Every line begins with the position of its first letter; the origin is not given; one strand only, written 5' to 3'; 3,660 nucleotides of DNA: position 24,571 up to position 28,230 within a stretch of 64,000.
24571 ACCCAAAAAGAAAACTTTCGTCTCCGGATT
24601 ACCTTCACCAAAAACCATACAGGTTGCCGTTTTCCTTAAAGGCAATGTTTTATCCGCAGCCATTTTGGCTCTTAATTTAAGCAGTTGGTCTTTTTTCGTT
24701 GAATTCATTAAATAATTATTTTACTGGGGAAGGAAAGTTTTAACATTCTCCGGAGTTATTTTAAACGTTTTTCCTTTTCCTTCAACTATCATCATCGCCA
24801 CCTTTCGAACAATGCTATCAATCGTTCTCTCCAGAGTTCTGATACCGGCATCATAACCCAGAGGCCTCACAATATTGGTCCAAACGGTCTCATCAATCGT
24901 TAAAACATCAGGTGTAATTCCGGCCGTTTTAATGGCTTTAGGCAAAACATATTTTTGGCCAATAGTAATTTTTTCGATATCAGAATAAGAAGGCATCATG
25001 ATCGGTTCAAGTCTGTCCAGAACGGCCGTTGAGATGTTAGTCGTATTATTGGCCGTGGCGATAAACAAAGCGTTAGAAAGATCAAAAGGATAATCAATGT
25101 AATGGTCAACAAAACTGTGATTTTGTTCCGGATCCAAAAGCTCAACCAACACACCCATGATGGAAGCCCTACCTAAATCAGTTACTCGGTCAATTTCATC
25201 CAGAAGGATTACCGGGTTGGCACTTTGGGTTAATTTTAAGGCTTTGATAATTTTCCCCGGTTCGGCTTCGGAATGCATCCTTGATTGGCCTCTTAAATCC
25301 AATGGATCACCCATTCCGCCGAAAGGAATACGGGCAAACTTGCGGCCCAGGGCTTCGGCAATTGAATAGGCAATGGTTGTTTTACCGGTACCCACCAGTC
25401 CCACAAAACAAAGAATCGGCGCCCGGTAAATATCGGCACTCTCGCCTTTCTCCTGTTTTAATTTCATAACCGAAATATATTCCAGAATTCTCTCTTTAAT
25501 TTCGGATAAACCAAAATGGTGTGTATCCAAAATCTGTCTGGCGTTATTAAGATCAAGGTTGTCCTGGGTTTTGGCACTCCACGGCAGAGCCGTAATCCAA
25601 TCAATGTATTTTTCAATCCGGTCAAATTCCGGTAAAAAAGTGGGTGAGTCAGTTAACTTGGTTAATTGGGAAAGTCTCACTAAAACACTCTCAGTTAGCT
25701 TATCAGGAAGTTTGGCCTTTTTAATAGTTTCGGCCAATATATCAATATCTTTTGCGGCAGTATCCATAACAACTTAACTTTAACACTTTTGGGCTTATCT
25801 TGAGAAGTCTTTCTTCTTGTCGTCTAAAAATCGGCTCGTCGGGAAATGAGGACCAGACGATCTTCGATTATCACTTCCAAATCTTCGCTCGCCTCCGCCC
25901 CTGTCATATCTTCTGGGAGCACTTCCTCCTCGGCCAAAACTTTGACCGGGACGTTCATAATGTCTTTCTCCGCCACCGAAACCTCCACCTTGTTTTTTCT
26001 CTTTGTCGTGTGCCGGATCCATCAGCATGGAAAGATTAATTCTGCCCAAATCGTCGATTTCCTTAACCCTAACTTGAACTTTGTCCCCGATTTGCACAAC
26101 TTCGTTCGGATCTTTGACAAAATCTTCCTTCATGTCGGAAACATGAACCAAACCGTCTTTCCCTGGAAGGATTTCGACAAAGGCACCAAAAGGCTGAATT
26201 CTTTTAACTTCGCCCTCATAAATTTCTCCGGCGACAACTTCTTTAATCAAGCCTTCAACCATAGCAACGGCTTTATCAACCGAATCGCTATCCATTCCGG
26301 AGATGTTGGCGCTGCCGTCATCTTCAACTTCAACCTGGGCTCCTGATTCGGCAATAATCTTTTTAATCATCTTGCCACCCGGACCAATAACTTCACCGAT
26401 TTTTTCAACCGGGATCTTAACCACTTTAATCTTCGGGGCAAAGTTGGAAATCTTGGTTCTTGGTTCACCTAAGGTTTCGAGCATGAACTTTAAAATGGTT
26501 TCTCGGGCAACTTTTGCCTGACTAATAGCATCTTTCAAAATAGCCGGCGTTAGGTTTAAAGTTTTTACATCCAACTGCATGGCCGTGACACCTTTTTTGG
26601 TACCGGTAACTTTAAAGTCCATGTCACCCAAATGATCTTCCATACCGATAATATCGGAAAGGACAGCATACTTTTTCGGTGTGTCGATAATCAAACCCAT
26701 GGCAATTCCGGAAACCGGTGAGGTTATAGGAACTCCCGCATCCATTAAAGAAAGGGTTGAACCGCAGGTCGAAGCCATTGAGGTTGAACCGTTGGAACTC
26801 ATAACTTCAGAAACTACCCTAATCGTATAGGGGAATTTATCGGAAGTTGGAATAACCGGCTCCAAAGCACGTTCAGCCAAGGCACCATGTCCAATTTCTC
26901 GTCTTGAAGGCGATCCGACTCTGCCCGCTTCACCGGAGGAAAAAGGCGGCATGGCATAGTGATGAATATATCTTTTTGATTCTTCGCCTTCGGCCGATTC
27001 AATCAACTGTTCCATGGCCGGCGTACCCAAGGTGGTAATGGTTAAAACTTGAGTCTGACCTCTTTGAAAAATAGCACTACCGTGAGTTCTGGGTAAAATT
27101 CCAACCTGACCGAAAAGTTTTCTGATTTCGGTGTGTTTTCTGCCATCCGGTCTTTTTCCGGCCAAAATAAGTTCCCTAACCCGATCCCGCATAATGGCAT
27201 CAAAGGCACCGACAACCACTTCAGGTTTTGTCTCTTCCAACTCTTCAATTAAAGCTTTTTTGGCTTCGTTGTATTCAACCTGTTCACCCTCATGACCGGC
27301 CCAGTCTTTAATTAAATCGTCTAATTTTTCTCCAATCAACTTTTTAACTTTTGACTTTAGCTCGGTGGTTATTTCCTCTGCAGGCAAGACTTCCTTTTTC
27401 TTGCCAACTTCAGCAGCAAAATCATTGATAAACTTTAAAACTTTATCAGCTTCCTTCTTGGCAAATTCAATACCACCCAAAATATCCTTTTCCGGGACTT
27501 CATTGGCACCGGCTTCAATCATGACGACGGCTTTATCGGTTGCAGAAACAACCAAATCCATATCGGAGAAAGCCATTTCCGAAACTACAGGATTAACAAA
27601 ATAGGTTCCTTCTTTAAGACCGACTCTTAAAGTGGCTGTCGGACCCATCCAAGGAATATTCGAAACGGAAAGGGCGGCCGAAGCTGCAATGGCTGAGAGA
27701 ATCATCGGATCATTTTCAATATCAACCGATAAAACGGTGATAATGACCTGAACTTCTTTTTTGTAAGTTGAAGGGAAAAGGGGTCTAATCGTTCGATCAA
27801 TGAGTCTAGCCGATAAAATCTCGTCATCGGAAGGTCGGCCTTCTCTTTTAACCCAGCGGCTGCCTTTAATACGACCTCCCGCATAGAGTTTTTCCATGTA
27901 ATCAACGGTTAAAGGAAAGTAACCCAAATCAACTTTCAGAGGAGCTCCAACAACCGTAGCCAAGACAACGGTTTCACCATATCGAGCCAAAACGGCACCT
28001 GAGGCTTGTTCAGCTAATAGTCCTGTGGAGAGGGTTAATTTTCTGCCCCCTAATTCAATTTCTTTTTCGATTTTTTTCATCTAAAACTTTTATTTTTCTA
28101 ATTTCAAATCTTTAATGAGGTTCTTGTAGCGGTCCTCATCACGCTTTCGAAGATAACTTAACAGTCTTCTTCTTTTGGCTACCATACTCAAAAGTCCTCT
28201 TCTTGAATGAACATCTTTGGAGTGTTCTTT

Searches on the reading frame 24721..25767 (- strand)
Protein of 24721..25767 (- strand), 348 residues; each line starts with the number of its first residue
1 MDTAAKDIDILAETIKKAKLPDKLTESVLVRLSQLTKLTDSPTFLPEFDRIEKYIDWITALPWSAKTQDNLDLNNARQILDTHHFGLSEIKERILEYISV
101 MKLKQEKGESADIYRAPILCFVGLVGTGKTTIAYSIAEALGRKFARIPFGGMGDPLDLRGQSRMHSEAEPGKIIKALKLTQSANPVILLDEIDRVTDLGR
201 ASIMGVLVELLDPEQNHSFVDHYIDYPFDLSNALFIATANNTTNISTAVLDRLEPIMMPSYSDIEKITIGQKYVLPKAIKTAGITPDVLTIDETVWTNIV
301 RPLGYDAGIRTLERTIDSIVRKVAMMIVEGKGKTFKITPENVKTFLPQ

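Call 18: search_protein_families(library=pfam, proteins=[window:24721-25767:-], max_evalue=0.01)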
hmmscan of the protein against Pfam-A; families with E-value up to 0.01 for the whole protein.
window:24721-25767:- (348 aa): 7 families
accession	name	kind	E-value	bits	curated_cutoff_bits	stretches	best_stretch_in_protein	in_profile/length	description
PF00004.35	AAA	-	3.7e-17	63.4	21.2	1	119-257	1-127/131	ATPase family associated with various cellular activities (AAA)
PF22667.2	Lon_lid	-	2.8e-11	43.3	27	1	280-333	1-55/57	Lon protease AAA+ ATPase lid domain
PF07728.20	AAA_5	-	6.8e-08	33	22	1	119-252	2-138/139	AAA domain (dynein-related subfamily)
PF07726.17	AAA_3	-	9.9e-05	22.7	27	1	123-209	6-88/131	ATPase family associated with various cellular activities (AAA)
PF13173.12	AAA_14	-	0.00024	21.6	27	1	117-200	3-79/129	AAA domain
PF13401.12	AAA_22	-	0.00035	21.3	27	1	115-213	4-110/130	AAA domain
PF07724.20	AAA_2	-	0.0016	18.9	27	1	170-243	64-127/166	AAA domain (Cdc48 subfamily)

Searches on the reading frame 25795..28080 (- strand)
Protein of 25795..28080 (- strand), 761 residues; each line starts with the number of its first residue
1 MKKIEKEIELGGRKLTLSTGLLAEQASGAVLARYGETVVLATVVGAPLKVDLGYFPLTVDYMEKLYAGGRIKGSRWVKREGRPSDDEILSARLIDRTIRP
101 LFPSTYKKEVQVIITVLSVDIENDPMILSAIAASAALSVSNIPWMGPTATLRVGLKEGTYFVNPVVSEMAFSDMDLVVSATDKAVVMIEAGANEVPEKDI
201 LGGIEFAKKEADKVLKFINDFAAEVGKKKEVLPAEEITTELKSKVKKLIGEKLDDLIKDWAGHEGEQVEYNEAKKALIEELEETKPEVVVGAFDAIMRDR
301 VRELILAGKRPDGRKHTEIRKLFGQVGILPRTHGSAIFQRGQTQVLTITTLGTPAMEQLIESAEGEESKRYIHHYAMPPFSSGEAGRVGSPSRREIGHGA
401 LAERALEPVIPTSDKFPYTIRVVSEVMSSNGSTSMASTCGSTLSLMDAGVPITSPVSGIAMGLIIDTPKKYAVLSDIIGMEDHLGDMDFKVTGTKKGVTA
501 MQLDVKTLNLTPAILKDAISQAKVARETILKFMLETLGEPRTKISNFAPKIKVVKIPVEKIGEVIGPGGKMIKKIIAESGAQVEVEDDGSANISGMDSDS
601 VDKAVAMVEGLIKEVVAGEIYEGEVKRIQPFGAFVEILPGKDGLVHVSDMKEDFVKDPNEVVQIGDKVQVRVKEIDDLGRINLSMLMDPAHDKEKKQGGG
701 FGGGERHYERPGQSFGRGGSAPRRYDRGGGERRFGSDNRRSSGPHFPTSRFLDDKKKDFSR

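Call 18: search_protein_families(library=pfam, proteins=[window:25795-28080:-], max_evalue=0.01)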
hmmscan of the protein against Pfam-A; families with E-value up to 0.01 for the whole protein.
window:25795-28080:- (761 aa): 8 families
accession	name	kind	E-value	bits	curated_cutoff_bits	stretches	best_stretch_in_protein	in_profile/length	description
PF01138.27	RNase_PH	-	3e-57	193.1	25.5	2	318-451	1-130/130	3' exoribonuclease family, domain 1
PF00575.29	S1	-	9.9e-19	67.9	22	1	617-685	4-73/74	S1 RNA binding domain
PF03725.20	RNase_PH_C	-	1.9e-17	63.4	20.8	2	147-209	2-66/67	3' exoribonuclease family, domain 2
PF00013.35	KH_1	-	2e-12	47.1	21.5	1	553-609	3-65/66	KH domain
PF22675.2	KH-I_KHDC4-BBP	-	1.1e-05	25.6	30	1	561-597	8-44/76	KHDC4/BBP-like, KH-domain type I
PF23459.1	S1_RRP5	-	2.7e-05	25.1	27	1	617-676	3-62/72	RRP5 S1 domain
PF03726.19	PNPase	-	0.001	19.9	24.6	1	240-315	1-81/81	Polyribonucleotide nucleotidyltransferase, RNA binding domain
PF07650.23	KH_2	-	0.0076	16.5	22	1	553-585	28-60/78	KH domain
